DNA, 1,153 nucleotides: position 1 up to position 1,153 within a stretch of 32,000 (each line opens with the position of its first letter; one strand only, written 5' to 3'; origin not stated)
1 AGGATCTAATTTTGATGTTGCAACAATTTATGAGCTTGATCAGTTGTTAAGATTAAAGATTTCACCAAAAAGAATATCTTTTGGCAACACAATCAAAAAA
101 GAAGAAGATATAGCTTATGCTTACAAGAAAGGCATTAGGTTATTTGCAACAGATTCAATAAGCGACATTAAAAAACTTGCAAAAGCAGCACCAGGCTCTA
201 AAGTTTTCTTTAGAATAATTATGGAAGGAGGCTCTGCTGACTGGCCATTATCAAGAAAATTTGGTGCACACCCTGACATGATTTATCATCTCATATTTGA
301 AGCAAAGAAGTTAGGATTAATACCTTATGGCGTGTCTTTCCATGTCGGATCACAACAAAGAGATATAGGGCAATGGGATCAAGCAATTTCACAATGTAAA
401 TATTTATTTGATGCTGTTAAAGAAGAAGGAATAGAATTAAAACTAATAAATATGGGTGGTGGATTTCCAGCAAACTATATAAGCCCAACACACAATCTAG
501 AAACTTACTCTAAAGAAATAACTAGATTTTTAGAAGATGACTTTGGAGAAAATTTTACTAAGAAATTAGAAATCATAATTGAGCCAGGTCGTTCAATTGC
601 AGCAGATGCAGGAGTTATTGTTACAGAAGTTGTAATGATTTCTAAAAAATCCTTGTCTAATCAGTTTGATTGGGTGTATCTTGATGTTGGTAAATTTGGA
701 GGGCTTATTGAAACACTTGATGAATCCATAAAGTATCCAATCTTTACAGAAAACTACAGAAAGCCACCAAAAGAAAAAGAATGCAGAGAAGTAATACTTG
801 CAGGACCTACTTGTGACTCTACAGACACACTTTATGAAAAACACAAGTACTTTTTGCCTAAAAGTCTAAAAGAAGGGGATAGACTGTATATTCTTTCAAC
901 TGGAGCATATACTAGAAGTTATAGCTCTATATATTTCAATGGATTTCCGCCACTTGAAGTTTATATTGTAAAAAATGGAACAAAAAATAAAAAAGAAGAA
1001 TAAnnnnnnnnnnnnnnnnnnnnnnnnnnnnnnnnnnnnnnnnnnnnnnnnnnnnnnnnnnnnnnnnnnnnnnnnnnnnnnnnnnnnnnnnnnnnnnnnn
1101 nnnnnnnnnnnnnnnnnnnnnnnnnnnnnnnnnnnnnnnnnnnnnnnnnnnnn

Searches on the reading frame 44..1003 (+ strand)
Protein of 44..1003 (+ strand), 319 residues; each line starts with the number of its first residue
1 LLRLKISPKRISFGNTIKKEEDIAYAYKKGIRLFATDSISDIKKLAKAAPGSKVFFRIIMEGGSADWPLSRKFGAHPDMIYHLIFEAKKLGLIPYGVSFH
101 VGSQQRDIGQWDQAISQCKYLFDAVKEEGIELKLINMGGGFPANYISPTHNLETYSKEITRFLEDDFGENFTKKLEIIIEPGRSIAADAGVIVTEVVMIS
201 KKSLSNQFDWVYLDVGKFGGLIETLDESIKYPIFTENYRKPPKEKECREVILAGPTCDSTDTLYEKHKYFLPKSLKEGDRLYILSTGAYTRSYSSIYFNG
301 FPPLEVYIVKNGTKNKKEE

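Call 27: search_protein_families(library=pfam, proteins=[window:44-1003:+], max_evalue=0.001)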
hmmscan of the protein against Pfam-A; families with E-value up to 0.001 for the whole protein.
window:44-1003:+ (319 aa): 2 families
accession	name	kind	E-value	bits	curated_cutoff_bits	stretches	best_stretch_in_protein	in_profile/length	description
PF02784.22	Orn_Arg_deC_N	-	1.2e-36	126.8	23.4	1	2-187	55-247/247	Pyridoxal-dependent decarboxylase, pyridoxal binding domain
PF00278.28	Orn_DAP_Arg_deC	-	5.2e-15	55.9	23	1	123-287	5-95/95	Pyridoxal-dependent decarboxylase, C-terminal sheet domain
